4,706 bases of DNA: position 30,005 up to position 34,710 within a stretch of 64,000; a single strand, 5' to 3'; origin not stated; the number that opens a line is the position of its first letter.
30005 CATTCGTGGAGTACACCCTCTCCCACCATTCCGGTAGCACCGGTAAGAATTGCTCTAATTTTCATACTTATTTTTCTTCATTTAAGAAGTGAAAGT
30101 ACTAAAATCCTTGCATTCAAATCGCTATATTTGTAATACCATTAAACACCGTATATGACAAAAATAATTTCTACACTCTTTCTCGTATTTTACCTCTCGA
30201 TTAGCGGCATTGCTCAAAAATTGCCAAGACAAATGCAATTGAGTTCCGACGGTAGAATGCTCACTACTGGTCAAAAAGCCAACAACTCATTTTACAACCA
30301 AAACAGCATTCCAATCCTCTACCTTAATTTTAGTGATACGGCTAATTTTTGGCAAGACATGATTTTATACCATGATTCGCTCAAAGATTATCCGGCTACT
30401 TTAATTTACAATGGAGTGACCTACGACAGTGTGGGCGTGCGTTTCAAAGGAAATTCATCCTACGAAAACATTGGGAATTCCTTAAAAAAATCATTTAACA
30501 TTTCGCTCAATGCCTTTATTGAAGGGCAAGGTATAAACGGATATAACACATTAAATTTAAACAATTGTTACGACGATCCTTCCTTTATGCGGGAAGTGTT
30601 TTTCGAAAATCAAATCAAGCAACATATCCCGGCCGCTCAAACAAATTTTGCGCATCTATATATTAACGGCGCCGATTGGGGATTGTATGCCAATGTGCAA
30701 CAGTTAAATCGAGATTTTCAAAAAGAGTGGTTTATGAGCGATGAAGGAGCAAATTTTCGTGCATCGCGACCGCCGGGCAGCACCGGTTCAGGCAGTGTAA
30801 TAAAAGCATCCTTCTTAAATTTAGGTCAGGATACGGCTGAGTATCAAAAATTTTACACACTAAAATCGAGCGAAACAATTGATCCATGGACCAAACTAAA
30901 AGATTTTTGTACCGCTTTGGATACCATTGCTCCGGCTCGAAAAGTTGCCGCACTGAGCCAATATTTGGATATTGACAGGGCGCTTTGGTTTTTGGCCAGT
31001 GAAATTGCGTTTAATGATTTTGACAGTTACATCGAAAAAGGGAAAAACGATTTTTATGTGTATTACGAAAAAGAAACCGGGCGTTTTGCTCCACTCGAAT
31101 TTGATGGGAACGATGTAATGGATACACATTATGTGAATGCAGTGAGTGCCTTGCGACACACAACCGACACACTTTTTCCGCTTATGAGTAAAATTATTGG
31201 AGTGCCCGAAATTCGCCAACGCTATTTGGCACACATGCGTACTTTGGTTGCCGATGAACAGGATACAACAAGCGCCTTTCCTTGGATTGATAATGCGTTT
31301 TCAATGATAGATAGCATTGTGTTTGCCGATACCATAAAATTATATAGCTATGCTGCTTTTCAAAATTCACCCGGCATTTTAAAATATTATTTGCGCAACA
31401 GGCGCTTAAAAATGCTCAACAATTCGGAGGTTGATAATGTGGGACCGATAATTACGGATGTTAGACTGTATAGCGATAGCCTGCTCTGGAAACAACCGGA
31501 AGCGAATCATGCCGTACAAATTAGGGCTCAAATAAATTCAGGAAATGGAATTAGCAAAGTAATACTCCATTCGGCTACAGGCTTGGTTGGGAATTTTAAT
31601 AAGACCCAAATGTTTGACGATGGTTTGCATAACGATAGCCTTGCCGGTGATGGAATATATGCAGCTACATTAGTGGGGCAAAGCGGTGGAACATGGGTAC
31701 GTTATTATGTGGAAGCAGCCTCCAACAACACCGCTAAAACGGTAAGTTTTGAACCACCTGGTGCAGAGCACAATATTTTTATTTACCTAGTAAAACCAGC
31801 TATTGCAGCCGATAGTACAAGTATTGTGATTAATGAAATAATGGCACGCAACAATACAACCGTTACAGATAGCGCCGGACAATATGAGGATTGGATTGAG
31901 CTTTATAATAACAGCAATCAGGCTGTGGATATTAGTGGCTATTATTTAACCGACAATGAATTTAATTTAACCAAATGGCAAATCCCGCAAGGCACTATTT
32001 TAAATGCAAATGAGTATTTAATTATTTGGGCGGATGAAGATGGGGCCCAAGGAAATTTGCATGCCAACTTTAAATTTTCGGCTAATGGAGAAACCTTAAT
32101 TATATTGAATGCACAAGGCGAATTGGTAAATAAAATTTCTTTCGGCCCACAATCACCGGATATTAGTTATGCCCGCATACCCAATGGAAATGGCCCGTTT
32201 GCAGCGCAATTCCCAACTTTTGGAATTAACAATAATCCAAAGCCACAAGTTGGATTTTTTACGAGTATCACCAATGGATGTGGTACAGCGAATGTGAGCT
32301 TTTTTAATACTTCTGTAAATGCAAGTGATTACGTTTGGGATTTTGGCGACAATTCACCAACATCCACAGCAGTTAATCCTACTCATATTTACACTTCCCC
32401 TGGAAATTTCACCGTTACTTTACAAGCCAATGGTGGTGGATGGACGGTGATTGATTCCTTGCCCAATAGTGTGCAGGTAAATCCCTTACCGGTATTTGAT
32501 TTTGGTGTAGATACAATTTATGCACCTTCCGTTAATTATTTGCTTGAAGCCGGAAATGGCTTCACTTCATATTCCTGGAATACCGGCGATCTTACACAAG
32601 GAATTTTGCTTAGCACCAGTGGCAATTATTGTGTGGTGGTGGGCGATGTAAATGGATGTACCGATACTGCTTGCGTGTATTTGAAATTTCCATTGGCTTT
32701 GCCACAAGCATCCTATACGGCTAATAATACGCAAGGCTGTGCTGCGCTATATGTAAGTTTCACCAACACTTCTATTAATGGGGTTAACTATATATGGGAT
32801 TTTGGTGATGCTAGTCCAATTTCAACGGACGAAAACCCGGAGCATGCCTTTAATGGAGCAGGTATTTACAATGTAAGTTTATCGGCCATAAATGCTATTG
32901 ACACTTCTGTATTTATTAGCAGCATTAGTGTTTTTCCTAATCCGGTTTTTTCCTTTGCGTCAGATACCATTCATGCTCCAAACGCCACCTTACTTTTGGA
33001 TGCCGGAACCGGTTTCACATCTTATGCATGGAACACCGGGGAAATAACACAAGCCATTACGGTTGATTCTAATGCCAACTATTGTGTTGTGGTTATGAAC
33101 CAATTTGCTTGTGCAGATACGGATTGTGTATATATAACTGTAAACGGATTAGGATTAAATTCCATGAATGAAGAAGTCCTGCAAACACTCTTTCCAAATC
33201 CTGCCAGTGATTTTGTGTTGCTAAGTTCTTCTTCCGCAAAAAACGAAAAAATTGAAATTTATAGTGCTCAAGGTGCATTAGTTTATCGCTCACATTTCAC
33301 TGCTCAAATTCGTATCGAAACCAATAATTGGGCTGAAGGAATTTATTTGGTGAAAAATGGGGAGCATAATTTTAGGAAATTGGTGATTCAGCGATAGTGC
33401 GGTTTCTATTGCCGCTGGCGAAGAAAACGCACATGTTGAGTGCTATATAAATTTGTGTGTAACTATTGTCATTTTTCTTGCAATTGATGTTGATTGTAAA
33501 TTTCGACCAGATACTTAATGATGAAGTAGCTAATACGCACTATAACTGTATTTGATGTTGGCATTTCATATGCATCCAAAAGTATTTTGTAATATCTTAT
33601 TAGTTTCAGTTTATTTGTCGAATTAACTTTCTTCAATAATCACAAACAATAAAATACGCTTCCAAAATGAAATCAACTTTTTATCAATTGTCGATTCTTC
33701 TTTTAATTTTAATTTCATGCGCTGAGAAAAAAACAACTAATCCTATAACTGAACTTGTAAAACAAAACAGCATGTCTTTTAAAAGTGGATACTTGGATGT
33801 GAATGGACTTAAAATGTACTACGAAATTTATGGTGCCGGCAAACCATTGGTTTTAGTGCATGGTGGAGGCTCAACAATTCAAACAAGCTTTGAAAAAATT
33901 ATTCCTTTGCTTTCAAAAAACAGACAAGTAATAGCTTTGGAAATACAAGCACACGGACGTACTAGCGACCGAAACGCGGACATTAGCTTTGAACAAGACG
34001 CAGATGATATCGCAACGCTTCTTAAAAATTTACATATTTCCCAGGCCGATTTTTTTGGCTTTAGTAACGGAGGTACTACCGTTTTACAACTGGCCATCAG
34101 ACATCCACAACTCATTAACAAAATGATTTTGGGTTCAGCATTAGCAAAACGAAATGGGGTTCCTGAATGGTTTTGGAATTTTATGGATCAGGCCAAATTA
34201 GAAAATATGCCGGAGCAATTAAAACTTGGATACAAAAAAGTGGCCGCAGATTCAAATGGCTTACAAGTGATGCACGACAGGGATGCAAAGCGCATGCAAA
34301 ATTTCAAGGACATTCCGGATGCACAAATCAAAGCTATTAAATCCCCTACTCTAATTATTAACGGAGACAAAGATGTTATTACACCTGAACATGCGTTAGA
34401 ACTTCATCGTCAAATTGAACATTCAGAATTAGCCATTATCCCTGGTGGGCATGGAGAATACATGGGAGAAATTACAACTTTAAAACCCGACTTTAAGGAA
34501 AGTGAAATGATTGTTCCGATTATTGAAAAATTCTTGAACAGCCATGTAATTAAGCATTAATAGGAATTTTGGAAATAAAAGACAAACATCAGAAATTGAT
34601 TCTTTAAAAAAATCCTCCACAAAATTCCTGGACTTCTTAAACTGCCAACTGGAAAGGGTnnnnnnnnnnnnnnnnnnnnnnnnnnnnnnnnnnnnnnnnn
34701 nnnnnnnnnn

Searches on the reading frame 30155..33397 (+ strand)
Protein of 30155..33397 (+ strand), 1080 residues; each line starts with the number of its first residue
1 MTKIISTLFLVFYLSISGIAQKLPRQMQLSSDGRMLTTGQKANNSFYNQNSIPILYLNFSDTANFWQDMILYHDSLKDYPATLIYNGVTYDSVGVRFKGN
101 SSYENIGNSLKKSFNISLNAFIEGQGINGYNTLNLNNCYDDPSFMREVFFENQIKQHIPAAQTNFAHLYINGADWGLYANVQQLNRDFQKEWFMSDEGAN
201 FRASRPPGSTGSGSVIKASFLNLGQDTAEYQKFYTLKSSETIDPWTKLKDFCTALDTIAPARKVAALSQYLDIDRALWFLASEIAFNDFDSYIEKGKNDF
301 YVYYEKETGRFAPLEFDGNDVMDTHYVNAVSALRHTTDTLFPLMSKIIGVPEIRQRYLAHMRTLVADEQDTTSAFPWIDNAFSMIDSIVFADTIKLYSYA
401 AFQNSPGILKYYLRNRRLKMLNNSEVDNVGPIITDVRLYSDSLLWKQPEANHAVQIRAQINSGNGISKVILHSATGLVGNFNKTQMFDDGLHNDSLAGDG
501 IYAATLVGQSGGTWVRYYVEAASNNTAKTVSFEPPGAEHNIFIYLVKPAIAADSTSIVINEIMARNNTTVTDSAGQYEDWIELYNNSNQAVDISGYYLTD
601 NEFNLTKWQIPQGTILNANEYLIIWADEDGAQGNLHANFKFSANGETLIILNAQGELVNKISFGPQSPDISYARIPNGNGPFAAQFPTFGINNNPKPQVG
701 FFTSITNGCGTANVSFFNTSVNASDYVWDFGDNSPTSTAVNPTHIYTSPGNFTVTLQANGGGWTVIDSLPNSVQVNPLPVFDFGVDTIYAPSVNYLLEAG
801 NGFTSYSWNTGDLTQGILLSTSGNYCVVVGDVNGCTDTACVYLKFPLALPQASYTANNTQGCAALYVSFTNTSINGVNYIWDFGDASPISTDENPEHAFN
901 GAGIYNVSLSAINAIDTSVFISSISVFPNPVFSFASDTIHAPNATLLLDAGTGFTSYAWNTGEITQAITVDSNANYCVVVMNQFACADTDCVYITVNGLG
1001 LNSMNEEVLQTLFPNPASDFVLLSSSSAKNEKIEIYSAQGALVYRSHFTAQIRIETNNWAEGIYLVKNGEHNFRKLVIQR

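Call 47: search_protein_families(library=pfam, proteins=[window:30155-33397:+], max_evalue=0.00001)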
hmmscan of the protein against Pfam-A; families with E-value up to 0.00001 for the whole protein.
window:30155-33397:+ (1080 aa): 5 families
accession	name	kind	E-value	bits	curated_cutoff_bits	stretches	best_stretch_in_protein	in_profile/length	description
PF08757.17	CotH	-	3e-36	126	23.8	1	95-417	1-319/322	CotH kinase protein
PF18911.6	PKD_4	-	2e-21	76.2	27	2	692-759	1-69/85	PKD domain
PF00932.25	LTD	-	2.3e-19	70.2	34.3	1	552-663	3-107/109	Lamin Tail Domain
PF00801.26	PKD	-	5.2e-14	52.4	23.5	2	723-759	29-66/80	PKD domain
PF18962.6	Por_Secre_tail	-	9.9e-10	39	27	1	1012-1078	1-75/75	Secretion system C-terminal sorting domain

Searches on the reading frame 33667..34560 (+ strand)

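Call 3: search_protein_families(library=pfam, proteins=[window:33667-34560:+])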
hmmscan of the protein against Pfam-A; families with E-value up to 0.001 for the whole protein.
window:33667-34560:+ (297 aa): 4 families
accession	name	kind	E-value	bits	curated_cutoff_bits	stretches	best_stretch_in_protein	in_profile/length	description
PF00561.26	Abhydrolase_1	-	3.4e-20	73.2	25.8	1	59-163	1-117/245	alpha/beta hydrolase fold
PF12146.15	Hydrolase_4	-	6e-11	42.5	27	1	61-267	7-236/239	Serine aminopeptidase, S33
PF12697.13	Abhydrolase_6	-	1.3e-08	36.2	26.3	1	61-262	1-204/217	Alpha/beta hydrolase family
PF03096.20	Ndr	-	1.8e-05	24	23.3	1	106-180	80-154/283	Ndr family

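Call 4: search_protein_families(library=ncbifam, proteins=[window:33667-34560:+])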
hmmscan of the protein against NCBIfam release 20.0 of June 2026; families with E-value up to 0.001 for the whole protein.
window:33667-34560:+ (297 aa): 28 families (the best 25 are shown)
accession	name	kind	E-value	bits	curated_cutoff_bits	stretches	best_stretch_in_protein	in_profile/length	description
TIGR02427.1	protocat_pcaD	equivalog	2.4e-20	73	255.85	1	50-168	2-122/251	3-oxoadipate enol-lactonase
NF051488.1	bifunc_PcaDC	exception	1.9e-19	70.1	390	1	52-168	4-121/375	bifunctional 3-oxoadipate enol-lactonase/4-carboxymuconolactone decarboxylase PcaDC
NF050089.1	i_nPHAscl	equivalog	5.9e-19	68.2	300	1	47-167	6-125/288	intracellular short-chain-length polyhydroxyalkanoate depolymerase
NF011457.0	PRK14875.1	equivalog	5.1e-17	61.9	307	1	44-157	116-230/372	acetoin dehydrogenase dihydrolipoyllysine-residue acetyltransferase subunit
TIGR01738.1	bioH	equivalog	2.7e-16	59.9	206.95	1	58-209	3-148/245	pimeloyl-ACP methyl ester esterase BioH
NF045948.1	ProImpepThrmp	equivalog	3.5e-15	56.2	500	2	39-161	3-131/291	proline iminopeptidase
TIGR01250.1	pro_imino_pep_2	subfamily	4.6e-15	55.9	167.65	2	219-265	225-272/288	proline iminopeptidase-family hydrolase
NF045632.1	hydroxlase_HsaD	equivalog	6.2e-15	54.9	400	1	38-155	12-134/290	4,5:9,10-diseco-3-hydroxy-5,9,17-trioxoandrosta-1(10),2-diene-4-oate hydrolase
TIGR03056.1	bchO_mg_che_rel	equivalog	3.5e-14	52.5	172.55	1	55-175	23-146/278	alpha/beta fold hydrolase BchO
NF045945.1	ProImpepLactob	equivalog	4.1e-14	52.7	400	1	36-162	1-135/293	proline iminopeptidase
NF051487.1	bifunc_PcaCD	exception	4.1e-14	52.5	430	1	58-158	172-271/413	bifunctional 4-carboxymuconolactone decarboxylase/3-oxoadipate enol-lactonase PcaCD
TIGR03695.1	menH_SHCHC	equivalog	5.5e-14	52.2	208.55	1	59-158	3-104/252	2-succinyl-6-hydroxy-2,4-cyclohexadiene-1-carboxylate synthase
TIGR03611.1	RutD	equivalog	2.2e-13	50.2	238.5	1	58-161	12-116/258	pyrimidine utilization protein D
TIGR01249.1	pro_imino_pep_1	equivalog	3.2e-13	49.5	259.75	1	37-174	3-142/307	prolyl aminopeptidase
NF052610.1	macro_16_ester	equivalog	5.5e-12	45.6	420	2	46-156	9-125/281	alpha/beta fold macrolide esterase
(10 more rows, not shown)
